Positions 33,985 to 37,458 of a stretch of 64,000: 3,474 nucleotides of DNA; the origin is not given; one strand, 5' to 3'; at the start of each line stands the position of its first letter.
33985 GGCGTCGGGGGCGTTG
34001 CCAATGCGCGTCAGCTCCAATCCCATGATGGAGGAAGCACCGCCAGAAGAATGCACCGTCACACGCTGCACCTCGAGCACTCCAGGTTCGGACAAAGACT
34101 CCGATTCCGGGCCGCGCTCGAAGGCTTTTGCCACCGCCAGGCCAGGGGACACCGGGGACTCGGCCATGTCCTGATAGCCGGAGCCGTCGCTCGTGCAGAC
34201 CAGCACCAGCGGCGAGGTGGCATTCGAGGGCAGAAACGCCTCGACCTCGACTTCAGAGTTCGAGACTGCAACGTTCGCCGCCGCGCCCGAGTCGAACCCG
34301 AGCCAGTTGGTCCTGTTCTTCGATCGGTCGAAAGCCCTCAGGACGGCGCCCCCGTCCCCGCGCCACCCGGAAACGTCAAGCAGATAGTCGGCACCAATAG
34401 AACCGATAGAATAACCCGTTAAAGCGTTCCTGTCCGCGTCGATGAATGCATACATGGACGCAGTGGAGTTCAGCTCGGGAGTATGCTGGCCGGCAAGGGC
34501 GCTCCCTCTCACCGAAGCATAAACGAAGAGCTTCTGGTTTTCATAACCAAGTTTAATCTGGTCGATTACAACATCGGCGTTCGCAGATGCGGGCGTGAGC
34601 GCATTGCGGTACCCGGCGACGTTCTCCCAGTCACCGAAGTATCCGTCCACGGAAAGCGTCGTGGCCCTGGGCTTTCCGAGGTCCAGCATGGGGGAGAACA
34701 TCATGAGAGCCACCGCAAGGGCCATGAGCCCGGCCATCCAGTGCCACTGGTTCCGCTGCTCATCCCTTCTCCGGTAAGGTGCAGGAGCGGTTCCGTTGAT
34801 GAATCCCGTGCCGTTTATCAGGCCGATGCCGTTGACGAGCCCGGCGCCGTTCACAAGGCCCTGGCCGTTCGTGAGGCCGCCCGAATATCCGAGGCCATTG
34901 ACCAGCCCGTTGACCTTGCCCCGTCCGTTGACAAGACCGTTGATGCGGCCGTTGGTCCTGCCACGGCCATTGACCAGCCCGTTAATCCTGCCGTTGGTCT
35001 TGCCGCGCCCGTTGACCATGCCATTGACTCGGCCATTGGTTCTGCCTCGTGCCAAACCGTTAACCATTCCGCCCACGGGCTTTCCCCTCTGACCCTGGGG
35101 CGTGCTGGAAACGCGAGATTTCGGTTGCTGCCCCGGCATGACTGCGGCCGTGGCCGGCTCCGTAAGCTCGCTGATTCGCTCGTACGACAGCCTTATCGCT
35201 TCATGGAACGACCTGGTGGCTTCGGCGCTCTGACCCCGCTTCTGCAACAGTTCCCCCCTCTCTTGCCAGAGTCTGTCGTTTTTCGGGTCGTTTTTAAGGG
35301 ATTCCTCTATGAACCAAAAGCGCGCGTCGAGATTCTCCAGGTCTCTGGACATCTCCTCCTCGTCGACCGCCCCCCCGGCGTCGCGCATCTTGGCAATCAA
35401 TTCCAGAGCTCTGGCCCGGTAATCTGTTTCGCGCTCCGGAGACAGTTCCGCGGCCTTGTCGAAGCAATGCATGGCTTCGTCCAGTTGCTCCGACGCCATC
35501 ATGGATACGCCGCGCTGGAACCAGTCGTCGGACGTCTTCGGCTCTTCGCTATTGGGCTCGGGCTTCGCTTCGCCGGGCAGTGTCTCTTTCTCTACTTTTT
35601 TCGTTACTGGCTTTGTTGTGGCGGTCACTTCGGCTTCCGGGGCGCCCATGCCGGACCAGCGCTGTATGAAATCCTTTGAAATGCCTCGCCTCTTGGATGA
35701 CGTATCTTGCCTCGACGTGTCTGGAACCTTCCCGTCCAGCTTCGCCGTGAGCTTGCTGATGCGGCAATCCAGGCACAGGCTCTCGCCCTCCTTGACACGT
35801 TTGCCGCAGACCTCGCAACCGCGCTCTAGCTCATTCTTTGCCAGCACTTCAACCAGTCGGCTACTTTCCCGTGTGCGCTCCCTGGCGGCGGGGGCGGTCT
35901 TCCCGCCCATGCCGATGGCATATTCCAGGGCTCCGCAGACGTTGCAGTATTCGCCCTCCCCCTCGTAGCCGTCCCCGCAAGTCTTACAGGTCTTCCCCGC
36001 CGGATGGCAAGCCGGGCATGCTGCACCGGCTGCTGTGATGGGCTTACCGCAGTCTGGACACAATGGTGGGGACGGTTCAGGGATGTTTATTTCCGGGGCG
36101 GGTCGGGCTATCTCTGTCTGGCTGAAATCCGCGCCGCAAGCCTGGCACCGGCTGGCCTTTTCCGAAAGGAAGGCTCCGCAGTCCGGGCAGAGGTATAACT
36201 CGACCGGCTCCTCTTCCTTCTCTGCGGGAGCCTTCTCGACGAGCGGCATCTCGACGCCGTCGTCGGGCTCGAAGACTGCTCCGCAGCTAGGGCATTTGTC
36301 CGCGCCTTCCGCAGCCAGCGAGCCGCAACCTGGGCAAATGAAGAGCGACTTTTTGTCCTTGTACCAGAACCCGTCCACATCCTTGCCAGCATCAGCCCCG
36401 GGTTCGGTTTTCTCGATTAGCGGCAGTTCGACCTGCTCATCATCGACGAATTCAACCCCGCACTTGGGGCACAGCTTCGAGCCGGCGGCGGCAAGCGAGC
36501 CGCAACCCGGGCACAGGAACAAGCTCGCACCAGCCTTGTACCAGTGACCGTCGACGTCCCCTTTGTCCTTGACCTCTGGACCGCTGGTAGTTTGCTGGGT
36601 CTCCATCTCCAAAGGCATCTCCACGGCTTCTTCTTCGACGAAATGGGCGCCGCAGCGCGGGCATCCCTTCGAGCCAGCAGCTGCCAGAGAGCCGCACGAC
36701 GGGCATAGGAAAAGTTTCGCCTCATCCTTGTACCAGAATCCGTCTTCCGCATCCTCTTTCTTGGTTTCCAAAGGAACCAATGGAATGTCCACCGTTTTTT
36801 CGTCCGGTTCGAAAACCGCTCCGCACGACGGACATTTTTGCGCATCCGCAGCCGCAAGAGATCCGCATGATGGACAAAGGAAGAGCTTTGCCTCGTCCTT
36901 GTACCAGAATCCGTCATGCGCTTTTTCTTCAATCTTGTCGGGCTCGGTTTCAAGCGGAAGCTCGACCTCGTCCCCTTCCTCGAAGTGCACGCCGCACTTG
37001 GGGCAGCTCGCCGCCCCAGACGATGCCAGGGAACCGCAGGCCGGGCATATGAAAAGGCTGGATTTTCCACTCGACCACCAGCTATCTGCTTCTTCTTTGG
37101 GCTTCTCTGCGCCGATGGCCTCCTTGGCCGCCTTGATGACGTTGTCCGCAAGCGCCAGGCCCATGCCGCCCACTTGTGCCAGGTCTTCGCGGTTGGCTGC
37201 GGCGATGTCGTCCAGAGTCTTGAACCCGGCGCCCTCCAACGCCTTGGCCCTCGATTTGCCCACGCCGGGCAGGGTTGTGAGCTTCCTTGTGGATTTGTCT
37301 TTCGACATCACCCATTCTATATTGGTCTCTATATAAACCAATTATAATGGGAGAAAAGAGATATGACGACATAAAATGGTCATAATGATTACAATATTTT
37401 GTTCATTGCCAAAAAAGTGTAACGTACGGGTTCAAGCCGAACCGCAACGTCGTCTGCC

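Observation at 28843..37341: Giant protein with an unusual domain architecture across the membrane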

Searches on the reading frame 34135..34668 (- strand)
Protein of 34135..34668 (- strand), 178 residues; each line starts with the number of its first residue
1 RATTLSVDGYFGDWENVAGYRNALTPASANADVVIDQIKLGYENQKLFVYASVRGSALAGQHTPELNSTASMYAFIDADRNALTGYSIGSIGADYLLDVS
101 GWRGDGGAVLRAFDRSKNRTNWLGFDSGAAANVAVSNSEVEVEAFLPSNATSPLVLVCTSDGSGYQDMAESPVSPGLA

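Call 65: predict_structure(alignment_id=A2)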
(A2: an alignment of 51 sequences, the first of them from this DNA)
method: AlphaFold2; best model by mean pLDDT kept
length: 178 residues; sequences in the alignment: 51
mean_pLDDT: 91.3   pTM: 0.89
mean pLDDT of the five models: 91.3, 91.1, 90.9, 90.6, 90.2
residues with pLDDT >= 90: 137; 70-90: 32; 50-70: 7; < 50: 2
segments of 3 or more residues with pLDDT < 50: none
pLDDT, mean of each block of 10 residues (from residue 1): 85 93 81 95 95 94 77 97 96 98 94 98 95 98 93 94 91 66
secondary structure, 60 per line:
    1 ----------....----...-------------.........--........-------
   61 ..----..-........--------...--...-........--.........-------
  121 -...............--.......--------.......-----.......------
elements in order: H11-14 E19-21 E35-43 E46-53 E70-77 E86-88 E91-93 E95-102 E105-113 E125-136 E139-145 E154-160 E166-172

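Call 94: fold_search(model_id=the predicted structure, library=pdb)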
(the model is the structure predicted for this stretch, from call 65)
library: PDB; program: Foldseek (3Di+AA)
matches with E <= 10: 1256; with E <= 0.001: 0
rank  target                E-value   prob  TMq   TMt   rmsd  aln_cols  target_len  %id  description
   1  1i82_A                2.1e-03  1.00  0.47  0.45   8.7       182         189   15  FAMILY 9 CARBOHYDRATE-BINDING MODULE FROM THERMOTOGA MARITIMA XYLANASE 10A WITH CELLOBIOSE (released 2001-06-13)
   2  2ivf_C                2.4e-03  0.99  0.38  0.34   7.6       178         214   15  Ethylbenzene dehydrogenase from Aromatoleum aromaticum (released 2006-09-14)
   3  8df2_A                1.8e-02  0.98  0.35  0.18   9.7       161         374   12  The structure of the 'ALT' construct of the Amuc_1438 glycopeptidase (released 2022-08-31)
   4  8df2_C                1.9e-02  0.98  0.35  0.18   9.7       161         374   12  The structure of the 'ALT' construct of the Amuc_1438 glycopeptidase (released 2022-08-31)
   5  6vug_D                6.0e-02  0.84  0.35  0.46   7.1       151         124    8  Diabody bound to a Reverse Transcriptase Aptamer Complex (released 2021-02-17)
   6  7yp1_D                6.3e-02  0.90  0.35  0.48   6.6       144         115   10  Cryo-EM structure of EBV gHgL-gp42 in complex with mAb 10E4 (localized refinement) (released 2024-01-31)
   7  6obg_D                9.2e-02  0.92  0.36  0.51   6.9       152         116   10  Ricin A chain bound to VHH antibody V8E6 (released 2020-04-01)
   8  8dek_B                9.7e-02  0.92  0.36  0.16   9.4       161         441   11  The structure of the glycopeptidase catalytic domain including the linker of Amuc_1438 (released 2022-08-31)
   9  5o04_C                9.7e-02  0.85  0.33  0.45   7.9       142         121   11  GII.10 Vietnam 026 norovirus protruding domain in complex with Nanobody Nano-26 and Nano-85 (released 2017-10-04)
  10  7b04_O                1.1e-01  0.84  0.49  0.34   7.0       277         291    7  Structure of Nitrite oxidoreductase (Nxr) from the anammox bacterium Kuenenia stuttgartiensis. (released 2021-07-14)
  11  8heb_E                1.3e-01  0.66  0.34  0.47   8.9       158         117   11  SARS-CoV-2 Spike trimer in complex with RmAb 9H1 Fab in the class 1 conformation (released 2023-04-26)
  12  9mnw_C                1.4e-01  0.69  0.33  0.44   7.2       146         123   10  Cryo-EM structure of human MPC in complex with GW604714 (released 2025-03-05)
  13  4lba_B                1.5e-01  0.63  0.31  0.45   9.8       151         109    9  Crystal structure of a conjugative transposon lipoprotein (BACEGG_03088) from Bacteroides eggerthii DSM 20697 at 1.70  (released 2013-08-07)
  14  8t5c_E                1.5e-01  0.54  0.34  0.46   6.3       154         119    9  Lassa GPC Trimer in complex with Fab 8.11G and nanobody D5 (released 2024-01-03)
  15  6vqo_J                1.6e-01  0.57  0.29  0.23   8.1       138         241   13  T cell receptor-p53-HLA-A2 complex (released 2020-06-17)
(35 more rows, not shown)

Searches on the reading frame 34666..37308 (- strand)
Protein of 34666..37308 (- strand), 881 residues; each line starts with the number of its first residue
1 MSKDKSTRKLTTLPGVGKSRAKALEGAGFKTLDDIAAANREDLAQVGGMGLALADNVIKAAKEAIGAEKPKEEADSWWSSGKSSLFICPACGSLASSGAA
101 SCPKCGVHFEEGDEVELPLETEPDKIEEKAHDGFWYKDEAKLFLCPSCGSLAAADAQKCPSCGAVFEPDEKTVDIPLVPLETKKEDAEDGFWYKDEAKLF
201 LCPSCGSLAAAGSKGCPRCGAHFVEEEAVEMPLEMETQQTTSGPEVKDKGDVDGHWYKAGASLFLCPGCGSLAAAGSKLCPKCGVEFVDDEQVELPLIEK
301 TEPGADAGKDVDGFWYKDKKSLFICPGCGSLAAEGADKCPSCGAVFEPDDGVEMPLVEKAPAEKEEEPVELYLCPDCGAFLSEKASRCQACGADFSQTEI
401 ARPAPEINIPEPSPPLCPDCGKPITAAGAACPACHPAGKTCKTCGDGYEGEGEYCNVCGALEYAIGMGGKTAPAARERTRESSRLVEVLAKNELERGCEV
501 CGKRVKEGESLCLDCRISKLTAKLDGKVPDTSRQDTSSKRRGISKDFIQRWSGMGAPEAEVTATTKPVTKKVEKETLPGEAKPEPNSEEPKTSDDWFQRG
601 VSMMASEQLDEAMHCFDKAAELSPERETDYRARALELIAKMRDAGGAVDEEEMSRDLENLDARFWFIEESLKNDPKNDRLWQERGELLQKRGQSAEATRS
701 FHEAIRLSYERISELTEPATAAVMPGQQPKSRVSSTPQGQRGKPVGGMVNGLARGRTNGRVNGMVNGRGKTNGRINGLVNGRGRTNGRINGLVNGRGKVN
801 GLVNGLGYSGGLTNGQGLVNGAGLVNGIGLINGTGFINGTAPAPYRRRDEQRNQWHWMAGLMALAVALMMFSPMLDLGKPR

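Call 12: find_homologous_proteins(query=window:34666-37308:-, max_evalue=0.001)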
Query window:34666-37308:- (881 aa): 26 proteins with E <= 0.001 among 8000 candidates.
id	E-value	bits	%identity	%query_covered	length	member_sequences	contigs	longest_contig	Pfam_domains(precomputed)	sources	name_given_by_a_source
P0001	2.2e-88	316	30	75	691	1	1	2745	PF18912.7,PF13240.12,PF10005.15,PF17032.11,PF28085.1,PF27618.1,PF07282.19,PF13248.12,PF12826.14,PF14520.13,PF12773.14,PF23455.2,PF13181.13,PF10571.16,PF00633.30,PF07719.24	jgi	jgi:RNA polymerase subunit RPABC4/transcription elongation factor Spt4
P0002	2.2e-86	309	28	69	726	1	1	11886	PF18912.7,PF13240.12,PF14520.13,PF12773.14,PF17032.11,PF28085.1,PF03966.23,PF10571.16,PF07282.19,PF13248.12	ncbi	-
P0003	5.2e-74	268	34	41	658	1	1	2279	PF18912.7,PF13240.12,PF10005.15,PF10391.16,PF17032.11,PF28085.1,PF26408.2,PF27618.1,PF13248.12,PF08271.18,PF12826.14,PF14520.13,PF07754.18,PF12773.14,PF02591.21,PF23455.2,PF10571.16,PF00633.30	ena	-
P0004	3.9e-55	206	34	37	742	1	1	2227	PF18912.7,PF13240.12,PF12773.14,PF17032.11,PF28085.1,PF26408.2,PF27618.1,PF10571.16,PF13248.12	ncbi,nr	ncbi:MAG: zinc ribbon domain-containing protein, partial [Thermoplasmata archaeon]|nr:zinc ribbon do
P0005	1.9e-23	101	23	50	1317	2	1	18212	PF23454.2,PF18912.7,PF13240.12,PF10005.15,PF12773.14,PF17032.11,PF24463.2,PF24460.2,PF13248.12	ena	-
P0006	2.6e-22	97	24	44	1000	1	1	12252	PF18912.7,PF13431.13,PF13240.12,PF13414.13,PF13920.13,PF17032.11,PF28085.1,PF13176.13,PF27618.1,PF13428.13,PF13248.12,PF14559.13,PF13371.13,PF12773.14,PF00515.35,PF13424.13,PF13432.13,PF13181.13,PF10571.16,PF07719.24,PF13174.13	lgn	-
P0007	2.8e-22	97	24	43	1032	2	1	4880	PF18912.7,PF13431.13,PF13240.12,PF13414.13,PF13920.13,PF17032.11,PF28085.1,PF13176.13,PF27618.1,PF13428.13,PF13248.12,PF14559.13,PF13371.13,PF12773.14,PF00515.35,PF12895.14,PF13424.13,PF13432.13,PF13181.13,PF10571.16,PF07719.24,PF13174.13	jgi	jgi:RNA polymerase subunit RPABC4/transcription elongation factor Spt4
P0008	4.9e-22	96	25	43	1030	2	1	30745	PF18912.7,PF13431.13,PF13240.12,PF13414.13,PF13920.13,PF17032.11,PF28085.1,PF13176.13,PF13428.13,PF13248.12,PF14559.13,PF13371.13,PF12773.14,PF00515.35,PF12895.14,PF13424.13,PF13432.13,PF13181.13,PF10571.16,PF07719.24,PF13174.13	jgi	jgi:RNA polymerase subunit RPABC4/transcription elongation factor Spt4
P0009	2.0e-21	94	25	27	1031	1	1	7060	PF25063.1,PF18912.7,PF13431.13,PF13240.12,PF13414.13,PF17032.11,PF28085.1,PF13428.13,PF13248.12,PF13374.13,PF14559.13,PF13371.13,PF12773.14,PF00515.35,PF13424.13,PF13432.13,PF13181.13,PF10571.16,PF07719.24,PF13174.13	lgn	-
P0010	5.9e-21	92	26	34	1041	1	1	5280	PF18912.7,PF13431.13,PF13240.12,PF13414.13,PF17032.11,PF28085.1,PF13176.13,PF13428.13,PF13248.12,PF14559.13,PF13371.13,PF12773.14,PF00515.35,PF13424.13,PF13432.13,PF13181.13,PF10571.16,PF07719.24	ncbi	ncbi:MAG: tetratricopeptide repeat protein [Thermoplasmata archaeon]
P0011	5.6e-20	89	25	41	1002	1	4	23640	PF18912.7,PF13431.13,PF13240.12,PF13414.13,PF13920.13,PF17032.11,PF28085.1,PF13176.13,PF27618.1,PF13428.13,PF13248.12,PF14559.13,PF13371.13,PF12773.14,PF00515.35,PF13424.13,PF13432.13,PF13181.13,PF10571.16,PF07719.24,PF13174.13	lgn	-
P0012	1.1e-19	88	25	42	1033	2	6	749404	PF18912.7,PF13431.13,PF13240.12,PF10005.15,PF13414.13,PF17032.11,PF13428.13,PF13248.12,PF14559.13,PF13371.13,PF12773.14,PF00515.35,PF13424.13,PF13432.13,PF13181.13,PF07719.24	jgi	jgi:predicted amidophosphoribosyltransferase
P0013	2.7e-19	87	22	42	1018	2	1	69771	PF18912.7,PF13431.13,PF13240.12,PF13414.13,PF17032.11,PF28085.1,PF13176.13,PF13428.13,PF13248.12,PF13374.13,PF14559.13,PF13371.13,PF12773.14,PF00515.35,PF12895.14,PF13424.13,PF13432.13,PF13181.13,PF07719.24,PF13174.13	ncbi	-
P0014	3.9e-19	86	24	40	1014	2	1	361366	PF18912.7,PF13431.13,PF13240.12,PF13414.13,PF17032.11,PF28085.1,PF13176.13,PF13428.13,PF13248.12,PF14559.13,PF13371.13,PF12773.14,PF00515.35,PF13424.13,PF13432.13,PF13181.13,PF10571.16,PF07719.24,PF13174.13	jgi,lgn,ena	-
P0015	3.2e-18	83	23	43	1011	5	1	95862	PF18912.7,PF13431.13,PF13240.12,PF13414.13,PF17032.11,PF28085.1,PF13428.13,PF13248.12,PF14559.13,PF13371.13,PF12773.14,PF00515.35,PF13424.13,PF13432.13,PF13181.13,PF10571.16,PF07719.24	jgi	-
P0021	4.7e-10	56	51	8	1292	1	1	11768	PF13240.12,PF12773.14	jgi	-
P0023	4.4e-7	47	51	9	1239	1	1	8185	PF13371.13,PF14520.13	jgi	-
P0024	1.1e-6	45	44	7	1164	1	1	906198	PF13240.12,PF12773.14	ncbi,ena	-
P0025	1.2e-6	45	40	10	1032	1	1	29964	PF13240.12,PF12773.14,PF17032.11,PF13248.12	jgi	jgi:ribosomal protein L40E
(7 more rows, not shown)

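Call 15: find_encoding_contigs(protein=P0023, flank=6000, max_places=3)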
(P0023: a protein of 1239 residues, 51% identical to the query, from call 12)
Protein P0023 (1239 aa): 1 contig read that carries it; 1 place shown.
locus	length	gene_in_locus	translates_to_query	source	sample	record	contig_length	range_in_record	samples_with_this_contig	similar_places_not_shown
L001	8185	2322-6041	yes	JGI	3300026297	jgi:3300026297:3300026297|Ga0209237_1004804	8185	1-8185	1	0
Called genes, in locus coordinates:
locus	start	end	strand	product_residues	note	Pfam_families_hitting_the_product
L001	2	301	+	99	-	?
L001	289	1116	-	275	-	PF02006:PPS_PS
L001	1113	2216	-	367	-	PF17396:DUF1611_N, PF07755:DUF1611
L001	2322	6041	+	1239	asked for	PF14520:HHH_5 (weak), PF13371:TPR_9 (faint)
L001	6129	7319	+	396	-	PF01926:MMR_HSR1, PF02421:FeoB_N (weak), PF08438:YGR210-like_G4, PF02824:TGS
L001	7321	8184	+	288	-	?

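Call 16: find_encoding_contigs(protein=P0021, flank=6000, max_places=3)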
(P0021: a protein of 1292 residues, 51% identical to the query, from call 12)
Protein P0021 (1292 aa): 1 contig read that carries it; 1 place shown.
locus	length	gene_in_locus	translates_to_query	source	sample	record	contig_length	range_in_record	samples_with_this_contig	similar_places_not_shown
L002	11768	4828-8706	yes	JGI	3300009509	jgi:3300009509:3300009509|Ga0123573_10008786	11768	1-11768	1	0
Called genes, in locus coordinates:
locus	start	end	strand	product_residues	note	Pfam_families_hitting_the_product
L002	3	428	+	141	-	?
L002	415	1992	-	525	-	-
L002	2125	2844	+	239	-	PF05763:DUF835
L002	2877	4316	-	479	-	PF06253:MTTB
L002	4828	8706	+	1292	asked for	PF12773:DZR (faint), PF13240:Zn_Ribbon_1 (faint)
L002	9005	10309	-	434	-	PF13229:Beta_helix, PF05048:NosD, PF13229:Beta_helix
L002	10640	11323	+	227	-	PF24367:DUF7523 (weak), PF13840:ACT_7 (weak)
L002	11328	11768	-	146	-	?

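Call 33: find_encoding_contigs(protein=P0024, flank=10000, max_places=3)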
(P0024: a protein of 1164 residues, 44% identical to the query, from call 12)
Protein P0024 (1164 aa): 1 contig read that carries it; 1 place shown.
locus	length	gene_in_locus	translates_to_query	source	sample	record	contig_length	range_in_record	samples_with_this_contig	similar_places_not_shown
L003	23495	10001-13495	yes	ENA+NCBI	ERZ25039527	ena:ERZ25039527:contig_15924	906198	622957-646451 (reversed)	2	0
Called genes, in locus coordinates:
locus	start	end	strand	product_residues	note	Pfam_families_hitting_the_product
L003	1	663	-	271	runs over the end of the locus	PF13566:DUF4130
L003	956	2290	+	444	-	PF01590:GAF (weak), PF13185:GAF_2 (faint), PF02518:HATPase_c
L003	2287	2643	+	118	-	PF00072:Response_reg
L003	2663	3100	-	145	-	-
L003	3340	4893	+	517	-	PF13414:TPR_11, PF00515:TPR_1 (weak), PF07719:TPR_2 (weak), PF00515:TPR_1 (weak), PF13414:TPR_11 (weak), PF00515:TPR_1 (weak), PF07719:TPR_2 (weak), PF13414:TPR_11 (weak), +17 more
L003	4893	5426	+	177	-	PF01472:PUA, PF26292:PUA_elF2D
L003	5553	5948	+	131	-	PF04472:SepF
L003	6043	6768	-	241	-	PF13481:AAA_25, PF03796:DnaB_C (weak), PF06745:ATPase, PF23442:DUF7125 (faint)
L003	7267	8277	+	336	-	PF19276:HD_assoc_2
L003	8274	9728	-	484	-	PF01139:RtcB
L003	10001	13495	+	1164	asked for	PF12773:DZR (faint), PF13240:Zn_Ribbon_1 (faint)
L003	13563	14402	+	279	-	PF13248:Zn_ribbon_3 (faint), PF12773:DZR (weak)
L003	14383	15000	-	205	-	-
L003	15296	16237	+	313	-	PF02729:OTCace_N, PF00185:OTCace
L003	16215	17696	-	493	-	PF21763:DHH_CID, PF02272:DHHA1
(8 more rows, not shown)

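Call 34: find_encoding_contigs(protein=P0025, flank=10000, max_places=3)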
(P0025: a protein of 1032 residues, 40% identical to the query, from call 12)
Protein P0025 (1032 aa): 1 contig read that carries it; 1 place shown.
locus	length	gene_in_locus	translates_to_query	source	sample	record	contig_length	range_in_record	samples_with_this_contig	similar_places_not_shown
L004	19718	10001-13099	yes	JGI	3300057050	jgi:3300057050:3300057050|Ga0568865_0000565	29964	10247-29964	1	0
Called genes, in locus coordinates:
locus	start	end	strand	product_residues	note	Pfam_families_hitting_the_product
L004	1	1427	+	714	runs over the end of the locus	PF04389:Peptidase_M28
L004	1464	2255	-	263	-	PF01061:ABC2_membrane, PF12698:ABC2_membrane_3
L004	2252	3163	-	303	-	PF00005:ABC_tran, PF13175:AAA_15 (faint), PF13304:AAA_21, PF27102:NodI_C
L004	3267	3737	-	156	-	PF01641:SelR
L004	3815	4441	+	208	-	PF13240:Zn_Ribbon_1 (weak), PF24463:DUF7577 (faint)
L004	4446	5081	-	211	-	-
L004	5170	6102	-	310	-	PF00882:Zn_dep_PLPC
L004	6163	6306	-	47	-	-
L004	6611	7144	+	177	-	PF14321:DUF4382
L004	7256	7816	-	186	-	PF01625:PMSR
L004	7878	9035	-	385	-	PF00248:Aldo_ket_red, PF13187:Fer4_9 (weak)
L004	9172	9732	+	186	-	PF02525:Flavodoxin_2, PF03358:FMN_red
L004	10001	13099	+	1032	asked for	PF13240:Zn_Ribbon_1 (faint), PF13248:Zn_ribbon_3 (faint), PF17032:Zn_ribbon_15 (faint), PF12773:DZR (weak)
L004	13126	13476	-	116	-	PF01035:DNA_binding_1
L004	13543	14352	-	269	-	-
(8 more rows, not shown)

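Call 83: search_protein_families(library=padloc, proteins=[window:34666-37308:-], max_evalue=0.001)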
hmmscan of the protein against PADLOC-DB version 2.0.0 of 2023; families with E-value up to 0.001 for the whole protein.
window:34666-37308:- (881 aa): 0 families

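Call 93: list_cluster_members(proteins=[P0024, P0027, P0004, P0010])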
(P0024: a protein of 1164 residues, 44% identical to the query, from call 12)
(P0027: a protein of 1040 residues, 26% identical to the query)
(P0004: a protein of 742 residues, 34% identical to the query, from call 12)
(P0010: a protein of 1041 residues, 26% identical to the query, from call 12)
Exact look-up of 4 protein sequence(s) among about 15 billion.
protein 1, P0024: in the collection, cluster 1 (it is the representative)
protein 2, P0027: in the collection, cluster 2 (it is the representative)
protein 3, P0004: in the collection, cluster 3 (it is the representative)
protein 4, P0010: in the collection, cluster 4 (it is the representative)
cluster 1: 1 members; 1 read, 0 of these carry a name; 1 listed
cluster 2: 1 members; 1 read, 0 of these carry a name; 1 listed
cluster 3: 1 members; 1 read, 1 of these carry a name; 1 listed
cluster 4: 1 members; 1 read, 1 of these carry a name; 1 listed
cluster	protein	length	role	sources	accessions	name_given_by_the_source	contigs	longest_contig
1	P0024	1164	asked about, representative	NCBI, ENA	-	-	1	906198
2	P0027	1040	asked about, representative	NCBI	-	-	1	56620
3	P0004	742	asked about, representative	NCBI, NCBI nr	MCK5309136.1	MAG: zinc ribbon domain-containing protein, partial [Thermoplasmata archaeon] | zinc ribbon domain-containing protein [Thermoplasmata archaeon]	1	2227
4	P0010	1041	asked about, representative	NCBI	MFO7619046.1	MAG: tetratricopeptide repeat protein [Thermoplasmata archaeon]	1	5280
